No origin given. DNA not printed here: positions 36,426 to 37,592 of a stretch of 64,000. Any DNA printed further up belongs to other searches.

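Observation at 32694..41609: Glycyl-radical-enzyme operon of unassigned function, with two flavoproteins, an exported glycerophosphodiesterase and an atypical MFS carrier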

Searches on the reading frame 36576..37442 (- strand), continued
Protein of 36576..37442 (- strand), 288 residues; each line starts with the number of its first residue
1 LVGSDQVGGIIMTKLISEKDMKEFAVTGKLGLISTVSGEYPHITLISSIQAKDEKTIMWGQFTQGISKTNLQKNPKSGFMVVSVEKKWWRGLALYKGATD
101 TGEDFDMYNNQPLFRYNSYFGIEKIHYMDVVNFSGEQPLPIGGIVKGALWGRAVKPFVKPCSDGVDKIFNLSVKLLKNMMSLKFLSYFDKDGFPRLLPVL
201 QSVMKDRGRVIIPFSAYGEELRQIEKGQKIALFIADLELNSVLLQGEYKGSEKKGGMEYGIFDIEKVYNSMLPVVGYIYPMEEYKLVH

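Call 61: search_protein_families(library=ncbifam, proteins=[L157:5852-7078:-], max_evalue=1e-8)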
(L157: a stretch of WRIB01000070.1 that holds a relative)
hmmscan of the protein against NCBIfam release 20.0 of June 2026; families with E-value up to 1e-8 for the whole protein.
L157:5852-7078:- (408 aa): 3 families
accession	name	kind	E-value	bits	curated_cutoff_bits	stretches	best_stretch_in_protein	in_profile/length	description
TIGR01312.1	XylB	equivalog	6.4e-18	64.5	380.25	0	167-272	186-289/481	xylulokinase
NF008187.0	PRK10939.1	equivalog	2.1e-14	53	528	0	167-299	194-324/521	autoinducer-2 kinase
TIGR02628.1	fuculo_kin_coli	equivalog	1.4e-11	44.1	470.9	0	306-402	361-459/465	L-fuculokinase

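Call 70: search_protein_families(library=pfam, proteins=[L150:3264-3881:-, L150:4191-5126:+, L150:5195-5494:+, L156:7775-8788:+, L156:9061-9594:+, L140:3906-5405:+, L156:1765-2400:-], max_evalue=0.00001)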
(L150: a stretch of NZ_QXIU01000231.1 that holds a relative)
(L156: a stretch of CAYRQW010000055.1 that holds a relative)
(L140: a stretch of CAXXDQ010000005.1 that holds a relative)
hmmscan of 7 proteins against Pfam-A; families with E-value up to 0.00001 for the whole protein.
L150:3264-3881:- (205 aa): 2 families
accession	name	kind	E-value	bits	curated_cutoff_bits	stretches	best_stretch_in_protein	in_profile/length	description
PF13563.12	2_5_RNA_ligase2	-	8.9e-23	81.5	27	1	22-167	5-151/152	2'-5' RNA ligase superfamily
PF02834.22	LigT_PEase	-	5.8e-08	33.2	23.3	0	23-85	8-78/87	LigT like Phosphoesterase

L150:4191-5126:+ (311 aa): 1 family
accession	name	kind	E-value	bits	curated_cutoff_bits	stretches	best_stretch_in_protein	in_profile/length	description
PF03063.25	Prismane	-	6.6e-69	233.3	27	2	93-252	114-273/513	Prismane/CO dehydrogenase family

L150:5195-5494:+ (99 aa): 1 family
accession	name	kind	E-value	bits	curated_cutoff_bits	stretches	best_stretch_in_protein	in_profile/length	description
PF03063.25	Prismane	-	2.2e-37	129.3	27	1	1-93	419-512/513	Prismane/CO dehydrogenase family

L156:7775-8788:+ (337 aa): 2 families
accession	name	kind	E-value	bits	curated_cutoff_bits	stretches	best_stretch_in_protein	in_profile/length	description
PF02826.25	2-Hacid_dh_C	-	3.3e-42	144.3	25.1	1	106-300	1-178/178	D-isomer specific 2-hydroxyacid dehydrogenase, NAD binding domain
PF00389.36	2-Hacid_dh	-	2e-10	40.9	24.6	1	46-331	42-133/134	D-isomer specific 2-hydroxyacid dehydrogenase, catalytic domain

L156:9061-9594:+ (177 aa): 1 family
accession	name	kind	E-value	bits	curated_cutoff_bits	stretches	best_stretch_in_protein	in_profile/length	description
PF07963.17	N_methyl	-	1.8e-08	34.1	21.2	1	7-30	3-26/27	Prokaryotic N-terminal methylation motif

L140:3906-5405:+ (499 aa): 7 families
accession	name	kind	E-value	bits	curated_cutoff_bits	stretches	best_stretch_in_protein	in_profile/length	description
PF01593.30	Amino_oxidase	-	1.7e-19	70.9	19.8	1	15-492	3-440/443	Flavin containing amine oxidoreductase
PF13450.12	NAD_binding_8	-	3.6e-13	50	21.9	1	8-59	1-52/68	NAD(P)-binding Rossmann-like domain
PF01266.30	DAO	-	8.5e-09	35.8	27.9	0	5-40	1-37/353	FAD dependent oxidoreductase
PF00890.30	FAD_binding_2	-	1e-06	28.7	20.4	0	5-41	1-37/414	FAD binding domain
PF07992.20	Pyr_redox_2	-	1.5e-06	28.3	26.1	0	4-41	1-40/291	Pyridine nucleotide-disulphide oxidoreductase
PF01946.23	Thi4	-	2.6e-06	27.3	26.2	0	2-41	16-56/235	Thi4 family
PF12831.13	FAD_oxidored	-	3.1e-06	27.2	27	1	5-43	1-39/416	FAD dependent oxidoreductase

L156:1765-2400:- (211 aa): 2 families
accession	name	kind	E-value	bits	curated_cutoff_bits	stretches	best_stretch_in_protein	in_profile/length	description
PF13563.12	2_5_RNA_ligase2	-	7.6e-23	81.7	27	1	43-188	5-151/152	2'-5' RNA ligase superfamily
PF02834.22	LigT_PEase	-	9.4e-07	29.4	23.3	0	59-106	31-78/87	LigT like Phosphoesterase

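Call 73: find_related_loci(query=A1, collection=metagenome_contigs, flank=10000)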
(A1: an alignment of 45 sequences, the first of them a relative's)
Query A1 (277 aa) in metagenome_contigs; peptide patterns used: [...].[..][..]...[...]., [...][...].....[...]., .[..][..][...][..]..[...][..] (x = any residue, [..] = any of these).
598 stretches matched a pattern (row limit reached: there are more); 499 encode a relative of the query (tblastn E <= 1e-3); the best 80 are kept; 80 distinct loci.
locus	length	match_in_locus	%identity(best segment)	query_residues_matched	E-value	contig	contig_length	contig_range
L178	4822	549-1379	58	1-277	1e-106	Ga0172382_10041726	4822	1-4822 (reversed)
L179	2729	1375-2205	56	1-277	5e-108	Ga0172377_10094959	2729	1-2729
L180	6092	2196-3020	54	4-277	1e-100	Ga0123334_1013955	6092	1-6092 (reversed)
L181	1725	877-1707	52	1-277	4e-98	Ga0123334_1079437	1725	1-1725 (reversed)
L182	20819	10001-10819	53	4-277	2e-98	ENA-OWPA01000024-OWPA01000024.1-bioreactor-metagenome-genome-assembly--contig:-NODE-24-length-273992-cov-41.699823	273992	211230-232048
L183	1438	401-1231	47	7-272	3e-80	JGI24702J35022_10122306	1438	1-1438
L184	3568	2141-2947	45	7-269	6e-73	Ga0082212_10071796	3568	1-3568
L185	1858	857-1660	46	7-269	9e-76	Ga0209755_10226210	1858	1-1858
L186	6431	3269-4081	44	1-276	4e-72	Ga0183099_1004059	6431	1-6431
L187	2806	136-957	43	7-269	3e-73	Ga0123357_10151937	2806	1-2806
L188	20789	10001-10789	43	7-269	6e-72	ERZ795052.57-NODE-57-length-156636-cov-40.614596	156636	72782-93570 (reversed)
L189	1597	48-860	40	7-276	1e-73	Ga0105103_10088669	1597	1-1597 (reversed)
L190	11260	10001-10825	37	1-276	1e-69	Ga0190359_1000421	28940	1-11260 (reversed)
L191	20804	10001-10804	41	9-276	1e-69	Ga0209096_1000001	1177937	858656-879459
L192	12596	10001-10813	40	6-276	1e-68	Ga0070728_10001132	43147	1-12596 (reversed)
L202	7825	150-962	40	6-276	1e-68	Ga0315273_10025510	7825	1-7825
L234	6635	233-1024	40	6-269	3e-66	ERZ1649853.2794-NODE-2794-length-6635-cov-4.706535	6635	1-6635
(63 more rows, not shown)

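Call 77: search_protein_families(library=pfam, proteins=[L234:1131-2288:+, L234:2301-3848:+, L234:4089-4958:+, L234:5251-6546:+, L202:823-1959:+, L202:2170-3468:+, L202:3483-3938:+, L202:3949-4380:+, L202:4359-5228:+], max_evalue=0.00001)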
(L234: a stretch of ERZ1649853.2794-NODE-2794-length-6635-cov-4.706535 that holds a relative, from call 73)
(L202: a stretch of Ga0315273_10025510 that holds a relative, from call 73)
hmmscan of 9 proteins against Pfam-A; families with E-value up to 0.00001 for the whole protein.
L234:1131-2288:+ (385 aa): 3 families
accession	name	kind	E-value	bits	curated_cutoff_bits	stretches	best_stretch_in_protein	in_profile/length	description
PF13635.12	DUF4143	-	2.5e-37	128.5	28.1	1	194-349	2-159/160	Domain of unknown function (DUF4143)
PF13173.12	AAA_14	-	4.8e-28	98.2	27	1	25-146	3-128/129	AAA domain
PF13401.12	AAA_22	-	3.5e-06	27.8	27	0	25-67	6-51/130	AAA domain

L234:2301-3848:+ (515 aa): 8 families
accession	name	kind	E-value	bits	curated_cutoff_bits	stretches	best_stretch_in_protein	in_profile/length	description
PF01593.30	Amino_oxidase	-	1.9e-28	100.4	19.8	1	28-509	1-442/443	Flavin containing amine oxidoreductase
PF13450.12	NAD_binding_8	-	1.3e-16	61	21.9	1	23-76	1-54/68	NAD(P)-binding Rossmann-like domain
PF01266.30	DAO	-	3.6e-11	43.6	27.9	0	20-55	1-36/353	FAD dependent oxidoreductase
PF00890.30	FAD_binding_2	-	1.4e-08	34.8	20.4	1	20-57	1-37/414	FAD binding domain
PF12831.13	FAD_oxidored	-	4.2e-08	33.3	27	1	20-58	1-39/416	FAD dependent oxidoreductase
PF07992.20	Pyr_redox_2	-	2.8e-07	30.7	26.1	0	19-51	1-34/291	Pyridine nucleotide-disulphide oxidoreductase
PF00996.24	GDI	-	2.4e-06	26.8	23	0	17-59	3-45/436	GDP dissociation inhibitor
PF01946.23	Thi4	-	4.8e-06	26.4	26.2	0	17-56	16-56/235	Thi4 family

L234:4089-4958:+ (289 aa): 1 family
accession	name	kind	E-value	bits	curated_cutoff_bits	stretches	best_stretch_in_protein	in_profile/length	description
PF07889.17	DUF1664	-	5.4e-06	26.9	34.6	0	165-232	32-103/124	Protein of unknown function (DUF1664)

L234:5251-6546:+ (431 aa): 2 families
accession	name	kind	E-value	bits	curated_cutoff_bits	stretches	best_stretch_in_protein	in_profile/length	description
PF01548.23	DEDD_Tnp_IS110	-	5.3e-20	72.2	29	1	37-183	2-153/155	Transposase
PF02371.22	Transposase_20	-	5e-12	46.5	21.3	1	278-353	2-76/87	Transposase IS116/IS110/IS902 family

L202:823-1959:+ (378 aa): 2 families
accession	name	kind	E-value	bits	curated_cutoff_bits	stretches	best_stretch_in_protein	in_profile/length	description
PF02826.25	2-Hacid_dh_C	-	1.9e-48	164.6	25.1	1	165-340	1-178/178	D-isomer specific 2-hydroxyacid dehydrogenase, NAD binding domain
PF00389.36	2-Hacid_dh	-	7.6e-22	77.9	24.6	1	74-371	11-133/134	D-isomer specific 2-hydroxyacid dehydrogenase, catalytic domain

L202:2170-3468:+ (432 aa): 2 families
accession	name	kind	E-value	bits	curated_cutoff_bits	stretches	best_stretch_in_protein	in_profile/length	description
PF14535.12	AMP-binding_C_2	-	2.1e-30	105.3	25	1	334-430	1-96/96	AMP-binding enzyme C-terminal domain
PF00501.34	AMP-binding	-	6.8e-14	51.9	29.9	1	60-284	138-374/384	AMP-binding enzyme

L202:3483-3938:+ (151 aa): 5 families
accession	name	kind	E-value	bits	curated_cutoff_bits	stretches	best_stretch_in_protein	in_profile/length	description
PF19571.5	ACT_8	-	1.9e-22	80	23.5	1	2-142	2-140/141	ACT domain pair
PF01842.31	ACT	-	8.2e-20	70.7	27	2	4-60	1-59/66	ACT domain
PF22629.2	ACT_AHAS_ss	-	2.6e-14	53.6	27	1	6-60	1-57/67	AHAS small subunit-like ACT domain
PF13291.12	ACT_4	-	6.3e-10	40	27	1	5-49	8-54/80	ACT domain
PF13840.12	ACT_7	-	5.5e-06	26.6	27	0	13-40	20-47/65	ACT domain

L202:3949-4380:+ (143 aa): 0 families

L202:4359-5228:+ (289 aa): 0 families
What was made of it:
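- D-2-hydroxyacid dehydrogenase also in Caldisericota and other loci (calls 70, 77)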

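Call 82: search_protein_families(library=pfam, alignment_id=A1, max_evalue=0.01)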
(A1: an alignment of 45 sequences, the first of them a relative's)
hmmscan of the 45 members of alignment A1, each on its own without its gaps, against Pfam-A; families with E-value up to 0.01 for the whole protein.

A. member 1, P0121 (277 aa): 0 families

B. families by the number of members that match (of 45 scanned): 1 family
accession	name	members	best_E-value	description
PF01243.27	PNPOx_N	42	4.5e-14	Pyridoxamine 5'-phosphate oxidase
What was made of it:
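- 36576..37409 (-): Tandem PNPOx-like split-barrel protein (277 aa), the obligate partner of this GRE. The N-terminal lobe keeps an S56-K57...N63-P64 motif of the FMN-phosphate type. 42 of 45 homologues hit PF01243 (call 82).
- Checked: However, 42 of 45 homologues hit PF01243 (call 82).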
